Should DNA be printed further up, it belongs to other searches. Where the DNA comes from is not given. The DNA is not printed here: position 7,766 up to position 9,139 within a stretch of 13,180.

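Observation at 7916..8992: GC-rich radical-SAM enzyme with a 70-aa N-terminal extension and a sparse C-terminal Cys set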

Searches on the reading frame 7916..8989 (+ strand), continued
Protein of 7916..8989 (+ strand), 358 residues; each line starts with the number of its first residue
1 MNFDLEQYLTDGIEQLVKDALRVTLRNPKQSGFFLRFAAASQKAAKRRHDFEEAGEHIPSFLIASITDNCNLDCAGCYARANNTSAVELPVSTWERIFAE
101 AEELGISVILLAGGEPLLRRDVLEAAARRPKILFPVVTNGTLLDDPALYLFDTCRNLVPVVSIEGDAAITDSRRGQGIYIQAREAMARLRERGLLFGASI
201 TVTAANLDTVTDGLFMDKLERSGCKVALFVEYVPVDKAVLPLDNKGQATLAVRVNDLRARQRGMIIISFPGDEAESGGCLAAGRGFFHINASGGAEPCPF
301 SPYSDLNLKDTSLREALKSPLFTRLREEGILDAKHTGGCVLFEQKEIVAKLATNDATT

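Call 73: search_protein_families(library=ncbifam, proteins=[L013:4981-5418:+, L012:5334-5984:+, L013:7094-7783:+, L029:5297-5977:+, L029:7043-7954:+, L086:4555-4980:+, L001:4721-5437:+, L069:7026-7706:+], max_evalue=0.00001)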
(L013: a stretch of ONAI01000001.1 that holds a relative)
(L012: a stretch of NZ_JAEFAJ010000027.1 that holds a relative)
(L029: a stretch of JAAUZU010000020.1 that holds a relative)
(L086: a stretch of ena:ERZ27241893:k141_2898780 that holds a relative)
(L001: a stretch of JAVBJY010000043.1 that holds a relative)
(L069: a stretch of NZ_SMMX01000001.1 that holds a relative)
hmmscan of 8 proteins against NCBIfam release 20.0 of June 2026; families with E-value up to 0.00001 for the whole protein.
L013:4981-5418:+ (146 aa): 13 families
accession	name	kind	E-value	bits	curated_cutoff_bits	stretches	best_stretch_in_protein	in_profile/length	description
NF052638.1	TransRegOhrRVib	equivalog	7.8e-42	142.3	200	1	6-139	2-135/141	transcriptional regulator OhrR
NF053777.1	Saro0803TransReg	equivalog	3.4e-14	52.7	200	1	8-137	4-135/140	Saro_0803 family transcriptional regulator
NF045593.1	bilirub_TF_BilQ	equivalog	1e-12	47.9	125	1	32-142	21-133/135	bilirubin utilization transcriptional regulator BilQ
TIGR04472.1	reg_rSAM_mob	hypoth_equivalog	1.7e-11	44.3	240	1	43-121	33-111/141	radical SAM mobile pair system MarR family transcriptional regulator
TIGR02337.1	HpaR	equivalog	6.3e-11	42.2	121.2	1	19-140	6-129/130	homoprotocatechuate degradation operon regulator HpaR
NF008565.1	PRK11512.1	equivalog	6.1e-10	39.3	240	1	29-116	28-115/144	multiple antibiotic resistance transcriptional regulator MarR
NF050133.1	TransRegFabT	equivalog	2.6e-09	37.5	200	1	52-109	40-97/138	fatty acid biosynthesis transcriptional regulator FabT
TIGR01889.1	Staph_reg_Sar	paralog_domain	1.1e-08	35.4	62.6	1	35-107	19-95/109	staphylococcal accessory regulator family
NF038251.1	AdcR_fam_Zn_TF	equivalog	5.9e-07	29.8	175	1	36-110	31-104/143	zinc-dependent MarR family transcriptional regulator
NF047395.1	TransRegLtdR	equivalog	6.2e-07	29.3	250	1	56-115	66-125/166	transcriptional regulator LdtR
NF041230.1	BagL_FevM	exception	9.8e-07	28.9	230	1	10-113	11-112/145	MarR family transcriptional regulator BagL/FevM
NF053814.1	teico_TcaR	equivalog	1.4e-06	28.4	170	1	34-119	27-118/151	MarR family transcriptional regulator TcaR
NF010349.0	PRK13777.1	equivalog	2.3e-06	27.1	153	1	2-110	7-115/190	HTH-type transcriptional regulator Hpr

L012:5334-5984:+ (217 aa): 2 families
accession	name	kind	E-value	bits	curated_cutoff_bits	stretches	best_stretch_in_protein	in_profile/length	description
NF007900.0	PRK10606.1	equivalog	6e-48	162.8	270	1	37-203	3-166/183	glutathione peroxidase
TIGR02540.1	gpx7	equivalog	3.9e-36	124.1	207.3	1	39-147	2-111/153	putative glutathione peroxidase Gpx7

L013:7094-7783:+ (230 aa): 2 families
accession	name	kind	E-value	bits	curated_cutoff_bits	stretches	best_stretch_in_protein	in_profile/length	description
NF038065.1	Pr6Pr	domain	4.6e-12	46.4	30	1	45-207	2-158/162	Pr6Pr family membrane protein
NF046009.1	MAGa3780_fam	subfamily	8e-08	32.1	80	1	36-163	43-168/237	MAGa3780 family membrane protein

L029:5297-5977:+ (227 aa): 0 families

L029:7043-7954:+ (304 aa): 0 families

L086:4555-4980:+ (142 aa): 10 families
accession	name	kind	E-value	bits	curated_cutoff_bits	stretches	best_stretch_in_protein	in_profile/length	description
NF052638.1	TransRegOhrRVib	equivalog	8.8e-54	181.1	200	1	3-141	2-140/141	transcriptional regulator OhrR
TIGR02337.1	HpaR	equivalog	9.8e-16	57.8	121.2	1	21-139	11-127/130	homoprotocatechuate degradation operon regulator HpaR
TIGR04472.1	reg_rSAM_mob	hypoth_equivalog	5.7e-14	52.3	240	1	42-135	35-127/141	radical SAM mobile pair system MarR family transcriptional regulator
NF053777.1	Saro0803TransReg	equivalog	2.6e-12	46.6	200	1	7-115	6-114/140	Saro_0803 family transcriptional regulator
NF045593.1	bilirub_TF_BilQ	equivalog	1.9e-10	40.6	125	1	31-138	23-132/135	bilirubin utilization transcriptional regulator BilQ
NF041230.1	BagL_FevM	exception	4.2e-10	39.8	230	1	34-136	36-140/145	MarR family transcriptional regulator BagL/FevM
NF008565.1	PRK11512.1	equivalog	8.9e-10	38.8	240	1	25-115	27-118/144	multiple antibiotic resistance transcriptional regulator MarR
TIGR01889.1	Staph_reg_Sar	paralog_domain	1.5e-09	38.2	62.6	1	33-108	20-99/109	staphylococcal accessory regulator family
NF050133.1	TransRegFabT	equivalog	2.6e-09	37.5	200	1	49-115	40-106/138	fatty acid biosynthesis transcriptional regulator FabT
NF038251.1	AdcR_fam_Zn_TF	equivalog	4e-07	30.4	175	1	34-111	32-108/143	zinc-dependent MarR family transcriptional regulator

L001:4721-5437:+ (239 aa): 5 families
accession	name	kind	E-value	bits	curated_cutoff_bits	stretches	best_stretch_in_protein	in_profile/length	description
NF033144.1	rifampin_ARR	equivalog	1.9e-63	212.1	130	1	110-239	2-131/131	NAD(+)--rifampin ADP-ribosyltransferase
NF000318.1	rifampin_ARR_Ms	exception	3.3e-50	169.6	250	1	109-239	13-143/143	NAD(+)--rifampin ADP-ribosyltransferase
NF000066.1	rifampin_ARR_Sa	exception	3e-45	153.3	250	1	110-237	9-136/137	NAD(+)--rifampin ADP-ribosyltransferase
NF047364.1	redox_TF_RrpB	exception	3e-38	130.3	175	1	9-105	4-105/105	MarR family transcription factor RrpB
NF047367.1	redox_TF_RrpA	exception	2.3e-20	72.7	185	1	9-104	5-101/101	MarR family transcription factor RrpA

L069:7026-7706:+ (227 aa): 11 families
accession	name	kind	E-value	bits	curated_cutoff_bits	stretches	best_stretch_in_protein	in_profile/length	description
TIGR03968.1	mycofact_TetR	equivalog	1.1e-11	44.6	224.9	1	17-89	5-81/190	mycofactocin system transcriptional regulator MftR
NF007949.0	PRK10668.1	equivalog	3.5e-11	43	271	1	17-83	7-73/216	multidrug efflux transporter transcriptional repressor AcrR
NF041196.1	ScbR_bind_reg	equivalog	4e-11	43.4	150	1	22-103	7-88/191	ScbR family autoregulator-binding transcription factor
NF051852.1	efflux_TF_MtrR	exception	7.3e-11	42.2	280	1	16-82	5-71/205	multidrug efflux system transcriptional repressor MtrR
NF037937.1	septum_RefZ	equivalog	2.8e-10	40.4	180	1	23-149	1-118/195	forespore capture DNA-binding protein RefZ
NF050111.1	TransRegSACE7040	equivalog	1e-09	38.6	250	1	23-87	3-67/186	SACE_7040 family transcriptional regulator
NF010319.1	PRK13756.1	equivalog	2.3e-08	34.1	265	1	22-81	3-62/199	tetracycline resistance transcriptional repressor TetR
NF053516.1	TranRepPrsAVib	equivalog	3e-08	33.7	300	1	19-90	4-76/208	TetR family transcriptional repressor PsrA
NF053731.1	TransRegFasRMycb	equivalog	6.3e-07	29.4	330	1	21-83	11-73/199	HTH-type transcriptional activator FasR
NF007430.0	PRK09975.1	equivalog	6.7e-07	28.7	274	1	16-88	6-78/220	acrEF/envCD operon transcriptional regulator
TIGR03613.1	RutR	equivalog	3.6e-06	27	368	1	17-75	4-62/202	pyrimidine utilization regulatory protein R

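Call 78: search_solved_structures(query=A1, max_evalue=0.001, show_alignments=4)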
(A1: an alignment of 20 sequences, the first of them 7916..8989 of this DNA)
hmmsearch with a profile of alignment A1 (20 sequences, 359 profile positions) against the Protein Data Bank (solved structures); distinct sequences matched with E-value up to 0.001: 13.
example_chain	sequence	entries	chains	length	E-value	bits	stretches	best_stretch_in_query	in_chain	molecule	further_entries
6efn_A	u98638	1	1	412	3.3e-16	62.3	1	66-302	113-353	Sporulation killing factor maturation protein SkfB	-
6c8v_A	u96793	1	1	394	4e-11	45.5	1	61-271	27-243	Coenzyme PQQ synthesis protein E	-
5wgg_A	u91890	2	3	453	6.8e-10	41.5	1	64-196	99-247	Radical SAM domain protein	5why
5v1q_A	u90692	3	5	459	9.7e-10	41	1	61-168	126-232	Radical SAM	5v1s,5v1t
7voc_C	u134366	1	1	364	1.8e-09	40.1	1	57-213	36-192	Cytosylglucuronate decarboxylase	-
7vob_C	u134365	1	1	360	1.8e-09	40.1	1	57-213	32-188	Cytosylglucuronate decarboxylase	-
8wm2_A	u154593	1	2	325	2.9e-07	32.8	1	62-157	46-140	Fe-S radical SAM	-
2fb2_A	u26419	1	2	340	4.6e-07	32.2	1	64-163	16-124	Molybdenum cofactor biosynthesis protein A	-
1tv7_A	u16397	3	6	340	6.7e-07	31.6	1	66-163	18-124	Molybdenum cofactor biosynthesis protein A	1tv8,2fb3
4k37_A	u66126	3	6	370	7.7e-07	31.4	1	62-231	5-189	Anaerobic sulfatase-maturating enzyme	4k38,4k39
4k36_A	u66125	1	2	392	9.2e-07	31.2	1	62-231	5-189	Anaerobic sulfatase-maturating enzyme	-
9gm3_A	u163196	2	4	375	6.7e-06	28.3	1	64-206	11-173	ChlB radical SAM domain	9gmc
7tol_A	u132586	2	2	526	0.00023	23.3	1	67-149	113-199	glycerol dibiphytanyl glycerol tetraether - macrocyclic archaeol synthase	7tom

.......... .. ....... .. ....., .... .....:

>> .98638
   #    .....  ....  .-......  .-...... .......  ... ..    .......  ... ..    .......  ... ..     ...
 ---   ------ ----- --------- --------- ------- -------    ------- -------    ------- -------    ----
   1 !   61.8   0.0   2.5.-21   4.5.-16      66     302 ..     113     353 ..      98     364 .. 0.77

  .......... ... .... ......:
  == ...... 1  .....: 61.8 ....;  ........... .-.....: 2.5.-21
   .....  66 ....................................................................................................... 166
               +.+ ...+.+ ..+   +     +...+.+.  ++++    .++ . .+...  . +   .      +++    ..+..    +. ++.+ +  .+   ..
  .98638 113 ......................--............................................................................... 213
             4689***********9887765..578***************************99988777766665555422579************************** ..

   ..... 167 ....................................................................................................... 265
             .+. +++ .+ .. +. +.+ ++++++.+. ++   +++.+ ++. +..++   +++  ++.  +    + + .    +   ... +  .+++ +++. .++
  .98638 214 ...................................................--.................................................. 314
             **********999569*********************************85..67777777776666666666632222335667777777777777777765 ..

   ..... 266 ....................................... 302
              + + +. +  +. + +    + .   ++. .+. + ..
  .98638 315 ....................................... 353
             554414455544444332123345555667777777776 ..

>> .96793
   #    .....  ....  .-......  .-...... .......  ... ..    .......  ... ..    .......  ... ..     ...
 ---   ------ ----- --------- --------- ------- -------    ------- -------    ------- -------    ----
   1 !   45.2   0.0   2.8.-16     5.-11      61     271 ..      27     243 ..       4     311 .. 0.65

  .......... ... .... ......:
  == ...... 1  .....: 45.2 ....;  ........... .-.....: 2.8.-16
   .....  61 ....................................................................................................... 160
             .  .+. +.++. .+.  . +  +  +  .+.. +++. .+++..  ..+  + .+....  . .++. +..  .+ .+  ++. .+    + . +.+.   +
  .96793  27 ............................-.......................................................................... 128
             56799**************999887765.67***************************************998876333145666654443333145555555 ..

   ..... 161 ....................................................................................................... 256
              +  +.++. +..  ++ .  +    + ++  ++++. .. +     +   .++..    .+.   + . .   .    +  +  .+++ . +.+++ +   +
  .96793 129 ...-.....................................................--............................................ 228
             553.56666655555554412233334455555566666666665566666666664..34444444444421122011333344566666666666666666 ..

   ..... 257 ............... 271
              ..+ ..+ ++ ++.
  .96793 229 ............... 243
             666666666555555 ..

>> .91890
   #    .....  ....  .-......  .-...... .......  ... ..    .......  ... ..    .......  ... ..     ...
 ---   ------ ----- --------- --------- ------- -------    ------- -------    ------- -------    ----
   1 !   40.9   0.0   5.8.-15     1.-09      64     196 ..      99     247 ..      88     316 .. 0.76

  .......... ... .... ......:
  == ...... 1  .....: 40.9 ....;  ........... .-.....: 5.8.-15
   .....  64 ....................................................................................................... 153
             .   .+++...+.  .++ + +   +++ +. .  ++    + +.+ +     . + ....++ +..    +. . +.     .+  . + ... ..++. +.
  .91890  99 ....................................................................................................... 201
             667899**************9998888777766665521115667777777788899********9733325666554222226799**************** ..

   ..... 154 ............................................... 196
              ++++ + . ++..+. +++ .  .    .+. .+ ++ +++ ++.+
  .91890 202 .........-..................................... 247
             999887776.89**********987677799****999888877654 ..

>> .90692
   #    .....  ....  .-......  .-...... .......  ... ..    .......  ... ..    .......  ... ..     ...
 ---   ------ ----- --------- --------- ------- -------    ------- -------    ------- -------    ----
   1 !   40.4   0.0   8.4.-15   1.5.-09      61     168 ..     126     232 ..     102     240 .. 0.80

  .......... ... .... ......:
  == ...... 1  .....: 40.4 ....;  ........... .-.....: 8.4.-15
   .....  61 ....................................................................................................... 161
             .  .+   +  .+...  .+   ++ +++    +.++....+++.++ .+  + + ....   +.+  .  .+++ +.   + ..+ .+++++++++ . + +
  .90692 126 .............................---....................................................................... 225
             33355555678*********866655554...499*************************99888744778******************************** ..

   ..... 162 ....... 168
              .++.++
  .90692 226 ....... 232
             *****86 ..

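Call 84: list_cluster_members(proteins=[P0230, P0150, P0190, P0164, P0261, P0156, P0194, P0207, P0139, P0147])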
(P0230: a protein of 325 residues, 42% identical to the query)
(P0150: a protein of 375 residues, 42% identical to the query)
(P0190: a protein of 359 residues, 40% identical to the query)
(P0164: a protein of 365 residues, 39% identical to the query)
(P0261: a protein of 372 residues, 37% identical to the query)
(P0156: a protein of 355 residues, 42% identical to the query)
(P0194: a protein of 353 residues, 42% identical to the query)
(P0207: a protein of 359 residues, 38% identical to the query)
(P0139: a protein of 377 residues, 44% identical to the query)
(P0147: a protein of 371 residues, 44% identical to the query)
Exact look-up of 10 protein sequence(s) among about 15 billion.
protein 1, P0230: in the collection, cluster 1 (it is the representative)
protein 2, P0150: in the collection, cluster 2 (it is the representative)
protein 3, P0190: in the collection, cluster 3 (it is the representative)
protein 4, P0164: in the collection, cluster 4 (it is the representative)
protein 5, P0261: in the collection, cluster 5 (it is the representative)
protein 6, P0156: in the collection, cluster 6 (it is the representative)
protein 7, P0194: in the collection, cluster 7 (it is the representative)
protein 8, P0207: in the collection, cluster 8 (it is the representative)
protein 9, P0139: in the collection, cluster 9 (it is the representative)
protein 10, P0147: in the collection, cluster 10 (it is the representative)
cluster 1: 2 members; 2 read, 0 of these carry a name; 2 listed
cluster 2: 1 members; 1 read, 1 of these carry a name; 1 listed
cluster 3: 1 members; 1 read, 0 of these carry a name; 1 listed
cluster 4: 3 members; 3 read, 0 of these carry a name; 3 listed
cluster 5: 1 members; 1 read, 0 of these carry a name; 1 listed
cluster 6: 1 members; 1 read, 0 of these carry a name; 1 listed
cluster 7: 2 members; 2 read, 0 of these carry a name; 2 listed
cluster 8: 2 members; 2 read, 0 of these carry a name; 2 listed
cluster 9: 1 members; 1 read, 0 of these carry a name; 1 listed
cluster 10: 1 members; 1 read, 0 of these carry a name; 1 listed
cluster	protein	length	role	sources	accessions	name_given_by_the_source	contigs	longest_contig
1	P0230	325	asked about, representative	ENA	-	-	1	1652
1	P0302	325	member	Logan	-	-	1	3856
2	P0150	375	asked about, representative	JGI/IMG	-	MoaA/NifB/PqqE/SkfB family radical SAM enzyme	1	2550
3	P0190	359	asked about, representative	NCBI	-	-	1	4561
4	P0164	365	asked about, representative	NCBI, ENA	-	-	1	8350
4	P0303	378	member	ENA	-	-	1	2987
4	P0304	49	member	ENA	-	-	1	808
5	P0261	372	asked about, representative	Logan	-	-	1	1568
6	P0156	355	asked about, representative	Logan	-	-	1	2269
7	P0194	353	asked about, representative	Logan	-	-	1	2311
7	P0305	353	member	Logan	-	-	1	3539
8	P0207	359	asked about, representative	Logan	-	-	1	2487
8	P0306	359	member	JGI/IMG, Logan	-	-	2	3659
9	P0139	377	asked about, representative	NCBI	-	-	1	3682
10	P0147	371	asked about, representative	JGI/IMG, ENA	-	-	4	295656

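Call 86: fold_search(model_id=the predicted structure, library=pdb)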
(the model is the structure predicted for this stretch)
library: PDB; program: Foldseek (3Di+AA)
matches with E <= 10: 1639; with E <= 0.001: 128
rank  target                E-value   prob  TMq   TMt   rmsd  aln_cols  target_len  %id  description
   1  6efn                  2.9e-14  1.00  0.63  0.59   3.9       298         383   19  Structure of a RiPP maturase, SkfB (released 2018-10-24)
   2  5v1q_B                1.4e-13  1.00  0.68  0.56   5.1       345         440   18  Crystal structure of Streptococcus suis SuiB (released 2017-08-30)
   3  5v1s_A                2.2e-13  1.00  0.68  0.58   5.1       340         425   18  Crystal structure of Streptococcus suis SuiB bound to S-adenosylmethionine (released 2017-08-30)
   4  5v1s_B                5.0e-13  1.00  0.66  0.56   5.3       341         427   18  Crystal structure of Streptococcus suis SuiB bound to S-adenosylmethionine (released 2017-08-30)
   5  5v1q_A                5.6e-13  1.00  0.67  0.57   5.3       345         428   18  Crystal structure of Streptococcus suis SuiB (released 2017-08-30)
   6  5v1t_A                8.7e-13  1.00  0.66  0.55   5.5       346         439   18  Crystal structure of Streptococcus suis SuiB bound to precursor peptide SuiA (released 2017-08-30)
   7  5why_B                1.9e-12  1.00  0.57  0.50  13.5       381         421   18  Structural Insights into Thioether Bond Formation in the Biosynthesis of Sactipeptides (released 2017-07-26)
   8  9dfn                  2.3e-11  1.00  0.55  0.68   7.0       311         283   15  X-ray crystal structure of the second viperin-like enzyme from Trichoderma virens with bound CTP and SAM (released 2025-02-19)
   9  5why_A                3.1e-11  1.00  0.57  0.50  11.7       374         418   18  Structural Insights into Thioether Bond Formation in the Biosynthesis of Sactipeptides (released 2017-07-26)
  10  9dfw_C                8.9e-11  1.00  0.54  0.66   7.0       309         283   17  X-ray crystal structure of an engineered Viperin-like enzyme from T. virens with bound CTP and SAM (released 2025-02-12)
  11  5wgg_A                8.9e-11  1.00  0.57  0.47  10.2       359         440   18  Structural Insights into Thioether Bond Formation in the Biosynthesis of Sactipeptides (released 2017-07-26)
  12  9dfw_A                1.2e-10  1.00  0.50  0.62   3.6       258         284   17  X-ray crystal structure of an engineered Viperin-like enzyme from T. virens with bound CTP and SAM (released 2025-02-12)
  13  4k37_A                1.3e-10  1.00  0.58  0.57   9.8       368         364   16  Native anSMEcpe with bound AdoMet (released 2013-05-08)
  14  9dfw_B                1.8e-10  1.00  0.49  0.58   3.8       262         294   15  X-ray crystal structure of an engineered Viperin-like enzyme from T. virens with bound CTP and SAM (released 2025-02-12)
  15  9dgw_B                2.2e-10  1.00  0.50  0.62   3.6       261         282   15  X-ray crystal structure of the Viperin-like enzyme from T. virens with bound CTP and SAM (released 2025-02-12)
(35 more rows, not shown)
